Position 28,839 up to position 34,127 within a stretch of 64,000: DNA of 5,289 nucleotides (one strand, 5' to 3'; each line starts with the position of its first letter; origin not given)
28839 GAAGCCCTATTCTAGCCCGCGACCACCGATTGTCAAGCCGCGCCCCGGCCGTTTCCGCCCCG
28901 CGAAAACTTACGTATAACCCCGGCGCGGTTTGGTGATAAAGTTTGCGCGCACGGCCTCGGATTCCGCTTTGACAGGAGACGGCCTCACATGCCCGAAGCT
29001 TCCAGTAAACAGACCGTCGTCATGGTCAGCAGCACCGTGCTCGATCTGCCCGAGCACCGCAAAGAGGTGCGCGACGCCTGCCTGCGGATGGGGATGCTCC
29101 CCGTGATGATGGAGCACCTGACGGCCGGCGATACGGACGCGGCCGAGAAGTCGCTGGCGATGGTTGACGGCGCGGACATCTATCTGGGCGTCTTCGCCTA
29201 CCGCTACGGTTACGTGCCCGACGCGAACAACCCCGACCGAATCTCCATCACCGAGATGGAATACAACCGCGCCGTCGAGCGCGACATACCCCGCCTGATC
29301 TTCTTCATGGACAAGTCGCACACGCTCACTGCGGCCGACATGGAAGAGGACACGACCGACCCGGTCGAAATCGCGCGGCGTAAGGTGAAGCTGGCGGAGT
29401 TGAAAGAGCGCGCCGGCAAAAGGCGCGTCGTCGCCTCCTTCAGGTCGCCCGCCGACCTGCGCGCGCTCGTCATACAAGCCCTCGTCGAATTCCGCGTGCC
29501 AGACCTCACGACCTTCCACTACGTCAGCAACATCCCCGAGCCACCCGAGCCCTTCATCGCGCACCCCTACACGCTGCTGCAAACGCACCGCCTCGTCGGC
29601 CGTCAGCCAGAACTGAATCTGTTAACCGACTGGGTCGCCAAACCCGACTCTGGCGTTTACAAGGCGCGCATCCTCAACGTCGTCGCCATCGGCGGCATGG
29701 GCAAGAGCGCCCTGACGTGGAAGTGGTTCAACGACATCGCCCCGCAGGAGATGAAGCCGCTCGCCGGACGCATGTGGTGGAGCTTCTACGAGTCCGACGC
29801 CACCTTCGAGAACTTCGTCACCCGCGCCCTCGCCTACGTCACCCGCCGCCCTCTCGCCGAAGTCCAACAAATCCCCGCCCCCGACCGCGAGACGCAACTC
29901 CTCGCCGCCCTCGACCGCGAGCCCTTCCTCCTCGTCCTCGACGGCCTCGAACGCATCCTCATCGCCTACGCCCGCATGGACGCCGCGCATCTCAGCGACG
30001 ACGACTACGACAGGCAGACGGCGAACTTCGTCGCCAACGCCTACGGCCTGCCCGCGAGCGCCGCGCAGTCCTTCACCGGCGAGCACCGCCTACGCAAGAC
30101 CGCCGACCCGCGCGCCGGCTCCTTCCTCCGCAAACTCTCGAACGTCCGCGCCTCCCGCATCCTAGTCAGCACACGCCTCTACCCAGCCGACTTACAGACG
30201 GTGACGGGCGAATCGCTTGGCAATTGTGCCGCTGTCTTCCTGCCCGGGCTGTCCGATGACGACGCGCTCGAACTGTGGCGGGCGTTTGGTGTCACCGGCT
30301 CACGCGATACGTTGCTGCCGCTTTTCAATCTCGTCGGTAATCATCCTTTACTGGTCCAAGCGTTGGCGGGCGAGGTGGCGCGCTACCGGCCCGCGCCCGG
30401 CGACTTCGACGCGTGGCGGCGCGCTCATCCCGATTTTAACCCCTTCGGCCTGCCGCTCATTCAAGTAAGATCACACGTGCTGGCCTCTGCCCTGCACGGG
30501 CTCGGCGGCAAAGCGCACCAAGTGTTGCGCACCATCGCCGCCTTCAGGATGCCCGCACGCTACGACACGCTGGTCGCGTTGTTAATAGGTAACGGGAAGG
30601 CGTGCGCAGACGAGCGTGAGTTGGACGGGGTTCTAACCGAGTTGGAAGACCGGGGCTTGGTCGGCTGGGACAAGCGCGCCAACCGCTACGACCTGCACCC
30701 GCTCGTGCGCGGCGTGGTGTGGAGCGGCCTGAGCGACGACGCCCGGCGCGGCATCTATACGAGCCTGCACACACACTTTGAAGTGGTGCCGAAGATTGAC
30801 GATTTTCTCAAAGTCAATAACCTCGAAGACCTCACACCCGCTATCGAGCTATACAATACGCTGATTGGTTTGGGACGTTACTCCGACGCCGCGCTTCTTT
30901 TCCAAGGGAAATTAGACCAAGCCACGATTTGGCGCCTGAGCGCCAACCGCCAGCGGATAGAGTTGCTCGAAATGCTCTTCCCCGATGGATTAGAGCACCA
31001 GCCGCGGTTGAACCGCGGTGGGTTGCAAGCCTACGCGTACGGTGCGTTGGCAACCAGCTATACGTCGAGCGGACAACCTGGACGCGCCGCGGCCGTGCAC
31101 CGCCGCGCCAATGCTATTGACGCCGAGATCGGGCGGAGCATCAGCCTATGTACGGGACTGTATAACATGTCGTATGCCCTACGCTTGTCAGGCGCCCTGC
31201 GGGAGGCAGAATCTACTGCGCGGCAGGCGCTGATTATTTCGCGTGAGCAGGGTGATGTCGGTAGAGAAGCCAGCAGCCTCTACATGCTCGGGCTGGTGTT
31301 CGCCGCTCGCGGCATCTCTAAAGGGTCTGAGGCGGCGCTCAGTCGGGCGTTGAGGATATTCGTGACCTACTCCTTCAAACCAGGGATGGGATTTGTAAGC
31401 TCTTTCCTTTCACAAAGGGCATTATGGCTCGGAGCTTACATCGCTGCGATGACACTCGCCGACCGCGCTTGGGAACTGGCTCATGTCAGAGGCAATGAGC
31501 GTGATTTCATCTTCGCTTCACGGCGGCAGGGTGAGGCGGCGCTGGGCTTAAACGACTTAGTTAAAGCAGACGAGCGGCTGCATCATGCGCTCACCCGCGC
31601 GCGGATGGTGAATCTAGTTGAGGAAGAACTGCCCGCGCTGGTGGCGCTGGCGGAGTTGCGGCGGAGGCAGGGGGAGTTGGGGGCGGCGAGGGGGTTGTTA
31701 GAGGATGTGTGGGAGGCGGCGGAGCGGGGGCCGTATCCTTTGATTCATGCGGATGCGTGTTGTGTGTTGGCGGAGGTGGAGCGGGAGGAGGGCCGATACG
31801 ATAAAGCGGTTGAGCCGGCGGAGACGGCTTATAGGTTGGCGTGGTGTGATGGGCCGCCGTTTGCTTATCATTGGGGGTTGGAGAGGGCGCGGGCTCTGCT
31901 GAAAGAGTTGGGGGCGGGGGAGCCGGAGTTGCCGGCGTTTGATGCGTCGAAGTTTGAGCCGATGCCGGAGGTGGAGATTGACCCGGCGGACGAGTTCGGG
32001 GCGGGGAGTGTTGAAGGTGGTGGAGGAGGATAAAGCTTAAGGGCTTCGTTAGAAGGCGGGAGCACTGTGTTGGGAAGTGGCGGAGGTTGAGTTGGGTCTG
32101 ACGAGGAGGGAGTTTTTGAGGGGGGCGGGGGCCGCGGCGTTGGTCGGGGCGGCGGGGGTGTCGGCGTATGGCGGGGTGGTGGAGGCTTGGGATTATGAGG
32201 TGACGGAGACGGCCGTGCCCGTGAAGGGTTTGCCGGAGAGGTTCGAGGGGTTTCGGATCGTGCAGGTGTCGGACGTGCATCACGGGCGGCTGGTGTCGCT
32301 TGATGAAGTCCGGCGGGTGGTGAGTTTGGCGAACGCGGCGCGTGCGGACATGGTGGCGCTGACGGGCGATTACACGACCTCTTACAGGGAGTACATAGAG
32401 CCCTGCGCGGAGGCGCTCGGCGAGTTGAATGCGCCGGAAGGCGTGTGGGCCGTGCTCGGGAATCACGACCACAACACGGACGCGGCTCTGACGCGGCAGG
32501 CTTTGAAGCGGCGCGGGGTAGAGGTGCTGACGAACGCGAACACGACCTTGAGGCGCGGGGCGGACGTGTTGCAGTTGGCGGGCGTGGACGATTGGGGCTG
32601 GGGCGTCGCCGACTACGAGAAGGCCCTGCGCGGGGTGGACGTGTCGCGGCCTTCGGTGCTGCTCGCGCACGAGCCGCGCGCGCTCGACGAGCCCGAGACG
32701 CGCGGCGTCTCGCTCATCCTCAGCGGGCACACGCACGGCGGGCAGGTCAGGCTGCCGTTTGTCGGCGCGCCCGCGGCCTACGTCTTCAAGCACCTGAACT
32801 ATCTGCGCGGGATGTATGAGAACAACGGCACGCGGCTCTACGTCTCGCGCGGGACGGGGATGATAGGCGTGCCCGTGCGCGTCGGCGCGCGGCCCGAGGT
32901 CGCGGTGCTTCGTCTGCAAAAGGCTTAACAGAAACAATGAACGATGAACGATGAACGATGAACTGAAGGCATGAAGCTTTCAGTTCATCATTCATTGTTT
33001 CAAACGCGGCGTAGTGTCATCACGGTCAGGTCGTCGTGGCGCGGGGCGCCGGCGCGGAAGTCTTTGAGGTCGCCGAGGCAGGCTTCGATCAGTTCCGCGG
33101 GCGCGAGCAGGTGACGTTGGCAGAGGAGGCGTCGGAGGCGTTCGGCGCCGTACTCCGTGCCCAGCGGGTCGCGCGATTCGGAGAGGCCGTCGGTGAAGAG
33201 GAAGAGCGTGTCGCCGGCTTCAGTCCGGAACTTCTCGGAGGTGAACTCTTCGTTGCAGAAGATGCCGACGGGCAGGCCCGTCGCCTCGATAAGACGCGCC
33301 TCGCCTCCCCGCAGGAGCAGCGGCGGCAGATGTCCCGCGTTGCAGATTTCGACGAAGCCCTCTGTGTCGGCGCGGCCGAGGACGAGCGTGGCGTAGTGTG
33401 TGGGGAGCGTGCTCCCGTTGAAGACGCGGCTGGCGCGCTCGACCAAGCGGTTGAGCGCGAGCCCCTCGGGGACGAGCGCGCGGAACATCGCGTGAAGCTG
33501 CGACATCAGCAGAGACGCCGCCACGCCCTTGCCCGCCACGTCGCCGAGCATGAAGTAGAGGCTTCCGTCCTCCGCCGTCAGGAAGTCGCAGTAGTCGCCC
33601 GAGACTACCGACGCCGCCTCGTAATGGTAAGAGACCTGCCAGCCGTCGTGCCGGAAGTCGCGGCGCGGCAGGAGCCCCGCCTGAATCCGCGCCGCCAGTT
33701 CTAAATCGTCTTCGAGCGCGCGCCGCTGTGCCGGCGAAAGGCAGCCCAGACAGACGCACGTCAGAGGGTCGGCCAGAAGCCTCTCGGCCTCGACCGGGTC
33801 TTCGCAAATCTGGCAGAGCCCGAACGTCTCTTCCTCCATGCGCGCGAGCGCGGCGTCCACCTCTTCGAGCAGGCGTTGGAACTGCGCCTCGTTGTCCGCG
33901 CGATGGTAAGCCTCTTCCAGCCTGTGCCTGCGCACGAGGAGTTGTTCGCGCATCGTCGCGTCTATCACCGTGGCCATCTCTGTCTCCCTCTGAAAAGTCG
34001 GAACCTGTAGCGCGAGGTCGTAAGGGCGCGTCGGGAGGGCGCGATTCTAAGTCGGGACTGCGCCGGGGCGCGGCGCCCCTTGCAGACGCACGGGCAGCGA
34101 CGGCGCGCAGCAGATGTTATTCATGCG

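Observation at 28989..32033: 1014-aa bacterial NLR-like STAND protein (DUF4062-like, NB-ARC, TPR) beside tRNA-Ser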

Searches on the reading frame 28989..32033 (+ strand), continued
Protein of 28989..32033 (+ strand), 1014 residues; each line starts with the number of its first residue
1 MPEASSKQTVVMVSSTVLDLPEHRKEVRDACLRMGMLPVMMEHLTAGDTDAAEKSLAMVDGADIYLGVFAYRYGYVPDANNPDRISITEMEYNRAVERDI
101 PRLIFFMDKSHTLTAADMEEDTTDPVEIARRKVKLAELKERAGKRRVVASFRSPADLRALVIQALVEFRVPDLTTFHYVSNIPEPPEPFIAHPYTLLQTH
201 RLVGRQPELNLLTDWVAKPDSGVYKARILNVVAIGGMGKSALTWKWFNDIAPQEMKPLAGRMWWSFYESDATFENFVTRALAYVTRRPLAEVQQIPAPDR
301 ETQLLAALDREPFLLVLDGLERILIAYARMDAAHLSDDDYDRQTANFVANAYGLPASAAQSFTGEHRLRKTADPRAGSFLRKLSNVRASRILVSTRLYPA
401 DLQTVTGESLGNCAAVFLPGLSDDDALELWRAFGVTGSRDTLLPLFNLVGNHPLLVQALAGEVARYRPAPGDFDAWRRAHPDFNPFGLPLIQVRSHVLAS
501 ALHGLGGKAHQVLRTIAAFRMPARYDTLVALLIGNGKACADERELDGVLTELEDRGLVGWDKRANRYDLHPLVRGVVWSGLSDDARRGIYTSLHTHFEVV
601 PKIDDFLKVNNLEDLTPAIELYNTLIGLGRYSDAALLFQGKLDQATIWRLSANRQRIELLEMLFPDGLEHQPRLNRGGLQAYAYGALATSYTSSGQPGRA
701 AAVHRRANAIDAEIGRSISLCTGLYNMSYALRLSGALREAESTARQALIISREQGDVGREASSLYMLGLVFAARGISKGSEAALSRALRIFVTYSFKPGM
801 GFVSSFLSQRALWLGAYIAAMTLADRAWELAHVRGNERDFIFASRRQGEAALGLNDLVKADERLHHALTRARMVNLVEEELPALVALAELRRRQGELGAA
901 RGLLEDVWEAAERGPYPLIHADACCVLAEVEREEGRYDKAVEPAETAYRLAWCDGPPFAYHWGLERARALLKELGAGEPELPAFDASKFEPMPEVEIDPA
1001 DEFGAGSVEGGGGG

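Call 79: search_dna_similar(query=window:28989-32033:+, collection=plasmids, mode=protein, max_rows=15)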
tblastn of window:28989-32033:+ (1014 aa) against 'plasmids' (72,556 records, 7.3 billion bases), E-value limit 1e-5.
Records with a match: 203; places in all: 205; records where one place covers at least 80% of the query: 0.
Best place of each record, by identity: <60% 203.
By first word of the organism name: Staphylococcus 183; Legionella 11; Streptomyces 1; Nostoc 1; Paraburkholderia 1; Priestia 1; Tenacibaculum 1; Clostridium 1; Acinetobacter 1; Bacillus 1; and 1 more.
By predicted mobility (MOB-suite, as given by PLSDB): mobilizable 186; conjugative 11; non-mobilizable 6.
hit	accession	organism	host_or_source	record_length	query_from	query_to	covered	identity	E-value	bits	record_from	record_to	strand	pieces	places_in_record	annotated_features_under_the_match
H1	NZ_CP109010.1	Streptomyces sp. NBC_00690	-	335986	202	940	73%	26.4%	4e-12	79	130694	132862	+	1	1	tetratricopeptide repeat protein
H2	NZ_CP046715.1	Nostoc sp. ATCC 53789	-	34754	179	667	47%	31.3%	2e-35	213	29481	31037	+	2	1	hypothetical protein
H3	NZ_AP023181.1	Paraburkholderia sp. PGU19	Physopelta gutta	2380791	4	166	16%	35.8%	1e-14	87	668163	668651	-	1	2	none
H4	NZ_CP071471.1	Priestia megaterium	whole organism,Hypersaline environment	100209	11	165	15%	32.3%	5e-12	78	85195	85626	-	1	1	DUF4062 domain-containing protein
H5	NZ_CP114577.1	Legionella pneumophila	cell culture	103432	11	183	17%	28.7%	3e-6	59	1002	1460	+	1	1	ATP-binding protein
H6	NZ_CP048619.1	Legionella pneumophila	-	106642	11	183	17%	28.7%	3e-6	59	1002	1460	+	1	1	ATP-binding protein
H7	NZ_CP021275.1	Legionella pneumophila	Homo sapiens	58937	11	183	17%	28.7%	4e-6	59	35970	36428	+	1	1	ATP-binding protein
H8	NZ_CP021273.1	Legionella pneumophila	Homo sapiens,sputum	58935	11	183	17%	28.7%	4e-6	59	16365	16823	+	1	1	ATP-binding protein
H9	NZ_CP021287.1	Legionella pneumophila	Homo sapiens,human lung tissue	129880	11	183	17%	28.7%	5e-6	59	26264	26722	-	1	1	DUF4062 domain-containing protein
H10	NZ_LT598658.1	Legionella pneumophila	Homo sapiens,clinical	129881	11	183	17%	28.7%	5e-6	59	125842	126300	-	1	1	DUF4062 domain-containing protein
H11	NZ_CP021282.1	Legionella pneumophila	Homo sapiens,human lung tissue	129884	11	183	17%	28.7%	5e-6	59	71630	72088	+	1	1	DUF4062 domain-containing protein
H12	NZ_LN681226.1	Legionella hackeliae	-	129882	11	183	17%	28.7%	5e-6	59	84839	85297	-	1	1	DUF4062 domain-containing protein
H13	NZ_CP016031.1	Legionella pneumophila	Isolate,clinical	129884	11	183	17%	28.7%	5e-6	59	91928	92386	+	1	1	DUF4062 domain-containing protein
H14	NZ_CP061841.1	Legionella pneumophila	pure culture,drinking water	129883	11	183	17%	28.7%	5e-6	59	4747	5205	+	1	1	DUF4062 domain-containing protein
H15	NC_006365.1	Legionella pneumophila str. Paris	-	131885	11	183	17%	28.7%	5e-6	59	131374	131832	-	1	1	DUF4062 domain-containing protein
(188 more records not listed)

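Call 80: search_dna_similar(query=window:28989-32033:+, collection=phages, mode=protein, max_rows=10)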
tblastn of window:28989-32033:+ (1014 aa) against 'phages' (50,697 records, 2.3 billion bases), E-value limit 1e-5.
No match.

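Call 84: search_protein_families(library=pfam, proteins=[P0099, P0122, P0202], max_evalue=0.0001)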
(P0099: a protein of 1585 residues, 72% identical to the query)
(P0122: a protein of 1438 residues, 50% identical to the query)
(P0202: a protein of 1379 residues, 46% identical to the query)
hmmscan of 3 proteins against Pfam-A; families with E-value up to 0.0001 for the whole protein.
P0099 (1585 aa): 3 families
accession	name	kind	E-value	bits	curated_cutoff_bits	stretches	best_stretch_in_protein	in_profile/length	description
PF13271.11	DUF4062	-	6.1e-21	74.9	24.7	1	613-697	2-82/82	Domain of unknown function (DUF4062)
PF17874.7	TPR_MalT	-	4.7e-06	26.6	45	1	1333-1562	19-252/336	MalT-like TPR region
PF13191.12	AAA_16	-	4.8e-05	24.3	32.6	0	795-915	1-142/167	AAA ATPase domain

P0122 (1438 aa): 4 families
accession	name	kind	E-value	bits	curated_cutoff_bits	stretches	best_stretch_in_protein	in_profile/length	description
PF13271.11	DUF4062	-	4.3e-36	123.4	24.7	2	443-525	1-82/82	Domain of unknown function (DUF4062)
PF13749.12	HATPase_c_4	-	1.6e-15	57.3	26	1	337-423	5-89/89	Putative ATP-dependent DNA helicase recG C-terminal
PF17874.7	TPR_MalT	-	2.3e-06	27.5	45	1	1239-1383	5-150/336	MalT-like TPR region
PF13424.12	TPR_12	-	5.6e-05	23.7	30.1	0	1276-1339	4-69/77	Tetratricopeptide repeat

P0202 (1379 aa): 5 families
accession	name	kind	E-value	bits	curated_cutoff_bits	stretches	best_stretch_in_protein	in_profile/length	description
PF14516.12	AAA_35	-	4.6e-33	114.9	27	1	11-349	4-329/331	AAA-like domain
PF13271.11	DUF4062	-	1.9e-24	86.1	24.7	1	387-469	1-82/82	Domain of unknown function (DUF4062)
PF13424.12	TPR_12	-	3.5e-10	40.3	30.1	0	1250-1316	5-73/77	Tetratricopeptide repeat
PF13191.12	AAA_16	-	5e-06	27.6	32.6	0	568-701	2-143/167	AAA ATPase domain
PF07719.23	TPR_2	-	5.6e-06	26.5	27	0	1288-1316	1-29/34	Tetratricopeptide repeat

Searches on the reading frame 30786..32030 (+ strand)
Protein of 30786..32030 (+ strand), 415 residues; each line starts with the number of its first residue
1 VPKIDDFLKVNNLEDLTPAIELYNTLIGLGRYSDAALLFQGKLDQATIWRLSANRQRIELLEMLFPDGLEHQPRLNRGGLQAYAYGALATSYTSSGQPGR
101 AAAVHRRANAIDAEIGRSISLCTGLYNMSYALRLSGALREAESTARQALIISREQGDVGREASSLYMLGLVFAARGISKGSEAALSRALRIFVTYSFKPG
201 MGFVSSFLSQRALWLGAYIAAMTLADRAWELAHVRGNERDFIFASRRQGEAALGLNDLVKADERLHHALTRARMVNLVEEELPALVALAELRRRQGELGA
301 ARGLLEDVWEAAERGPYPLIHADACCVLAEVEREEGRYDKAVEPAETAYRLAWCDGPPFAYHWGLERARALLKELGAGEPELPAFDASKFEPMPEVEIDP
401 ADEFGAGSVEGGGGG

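Call 76: predict_structure(alignment_id=A3)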
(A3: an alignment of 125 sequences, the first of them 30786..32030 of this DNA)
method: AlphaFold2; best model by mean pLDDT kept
length: 415 residues; sequences in the alignment: 125
mean_pLDDT: 95.6   pTM: 0.93
mean pLDDT of the five models: 95.6, 95.1, 94.9, 94.5, 94.5
residues with pLDDT >= 90: 391; 70-90: 11; 50-70: 7; < 50: 6
segments of 3 or more residues with pLDDT < 50: 411-415
pLDDT, mean of each block of 10 residues (from residue 1): 84 96 98 98 95 95 98 97 98 95 98 98 98 98 99 98 98 98 98 97 98 98 98 95 98 99 98 94 98 99 96 87 98 98 98 98 98 98 97 97 70 43
secondary structure, 60 per line:
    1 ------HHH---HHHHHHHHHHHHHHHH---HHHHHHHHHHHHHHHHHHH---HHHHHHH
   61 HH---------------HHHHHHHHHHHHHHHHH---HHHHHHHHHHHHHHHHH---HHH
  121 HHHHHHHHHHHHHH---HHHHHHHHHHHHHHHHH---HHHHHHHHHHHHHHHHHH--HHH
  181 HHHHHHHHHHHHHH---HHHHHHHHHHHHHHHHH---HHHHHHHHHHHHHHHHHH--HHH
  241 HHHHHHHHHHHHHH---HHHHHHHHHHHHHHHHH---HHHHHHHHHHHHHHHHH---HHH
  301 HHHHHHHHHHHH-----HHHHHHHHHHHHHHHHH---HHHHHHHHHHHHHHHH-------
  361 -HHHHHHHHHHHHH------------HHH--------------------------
elements in order: H13-28 H32-50 H54-62 H78-94 H98-114 H118-134 H138-154 H158-175 H178-194 H198-214 H218-235 H238-254 H258-274 H278-294 H298-312 H318-334 H338-353 H362-374

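Call 78: fold_search(model_id=the predicted structure, library=pdb)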
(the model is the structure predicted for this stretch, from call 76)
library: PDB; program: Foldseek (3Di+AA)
matches with E <= 10: 1476; with E <= 0.001: 201
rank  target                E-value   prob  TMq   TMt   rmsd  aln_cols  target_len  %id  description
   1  4a1s_A                4.7e-10  1.00  0.41  0.47  10.5       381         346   16  Crystallographic structure of the Pins:Insc complex (released 2012-03-28)
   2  5a7d_G                4.9e-10  1.00  0.38  0.44  11.8       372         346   19  Tetrameric assembly of LGN with Inscuteable (released 2016-08-03)
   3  3sf4_B                6.6e-10  1.00  0.42  0.49   9.9       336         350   19  Crystal structure of the complex between the conserved cell polarity proteins Inscuteable and LGN (released 2011-11-23)
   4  4a1s_B                7.9e-10  1.00  0.42  0.50  10.4       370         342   16  Crystallographic structure of the Pins:Insc complex (released 2012-03-28)
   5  6hc2_A                1.6e-09  1.00  0.42  0.47  10.8       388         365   18  Crystal structure of NuMA/LGN hetero-hexamers (released 2019-05-29)
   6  5a7d_D                2.0e-09  1.00  0.40  0.46  11.8       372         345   18  Tetrameric assembly of LGN with Inscuteable (released 2016-08-03)
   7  6hc2_S                2.3e-09  1.00  0.42  0.47  10.8       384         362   18  Crystal structure of NuMA/LGN hetero-hexamers (released 2019-05-29)
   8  3sf4_C                2.5e-09  1.00  0.40  0.46  10.7       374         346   20  Crystal structure of the complex between the conserved cell polarity proteins Inscuteable and LGN (released 2011-11-23)
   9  5a7d_F                2.6e-09  1.00  0.37  0.42  12.1       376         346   19  Tetrameric assembly of LGN with Inscuteable (released 2016-08-03)
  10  6hc2_C                3.1e-09  1.00  0.42  0.47  10.7       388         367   18  Crystal structure of NuMA/LGN hetero-hexamers (released 2019-05-29)
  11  5a7d_H                3.1e-09  1.00  0.38  0.44  11.3       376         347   18  Tetrameric assembly of LGN with Inscuteable (released 2016-08-03)
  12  6hc2_E                3.2e-09  1.00  0.43  0.47  10.8       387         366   18  Crystal structure of NuMA/LGN hetero-hexamers (released 2019-05-29)
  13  5a7d_B                3.8e-09  1.00  0.40  0.45  11.7       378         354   17  Tetrameric assembly of LGN with Inscuteable (released 2016-08-03)
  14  3sf4_A                6.6e-09  1.00  0.41  0.47  11.0       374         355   19  Crystal structure of the complex between the conserved cell polarity proteins Inscuteable and LGN (released 2011-11-23)
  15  5a7d_C                7.2e-09  1.00  0.38  0.43  11.8       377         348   19  Tetrameric assembly of LGN with Inscuteable (released 2016-08-03)
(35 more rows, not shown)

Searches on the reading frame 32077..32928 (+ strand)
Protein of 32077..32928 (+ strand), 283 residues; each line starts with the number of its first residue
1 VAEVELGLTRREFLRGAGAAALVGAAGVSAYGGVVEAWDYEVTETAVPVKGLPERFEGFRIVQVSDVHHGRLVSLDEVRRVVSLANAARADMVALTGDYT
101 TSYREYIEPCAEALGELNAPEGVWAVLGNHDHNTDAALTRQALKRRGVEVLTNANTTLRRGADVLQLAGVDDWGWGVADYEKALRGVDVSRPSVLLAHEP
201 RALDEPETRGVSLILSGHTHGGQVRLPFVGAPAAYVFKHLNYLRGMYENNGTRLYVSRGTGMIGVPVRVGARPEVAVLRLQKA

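Call 9: search_protein_families(library=pfam, proteins=[window:32077-32928:+], max_evalue=0.001)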
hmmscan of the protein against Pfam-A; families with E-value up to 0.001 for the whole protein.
window:32077-32928:+ (283 aa): 2 families
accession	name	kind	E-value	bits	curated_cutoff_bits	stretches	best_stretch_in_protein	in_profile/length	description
PF00149.33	Metallophos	-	7.2e-11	43.3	21.5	1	59-221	1-190/191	Calcineurin-like phosphoesterase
PF12850.12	Metallophos_2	-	3.7e-08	34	27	1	60-221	2-118/154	Calcineurin-like phosphoesterase superfamily domain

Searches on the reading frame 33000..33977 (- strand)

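Call 9: search_protein_families(library=pfam, proteins=[window:33000-33977:-], max_evalue=0.001)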
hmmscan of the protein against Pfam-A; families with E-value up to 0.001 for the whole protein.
window:33000-33977:- (325 aa): 2 families
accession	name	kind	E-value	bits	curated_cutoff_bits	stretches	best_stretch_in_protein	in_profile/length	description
PF07228.17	SpoIIE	-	2.8e-46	158.3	25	1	137-324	2-191/192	Stage II sporulation protein E (SpoIIE)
PF01258.23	zf-dskA_traR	-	8.6e-05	22.9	24.9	1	51-84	2-35/36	Prokaryotic dksA/traR C4-type zinc finger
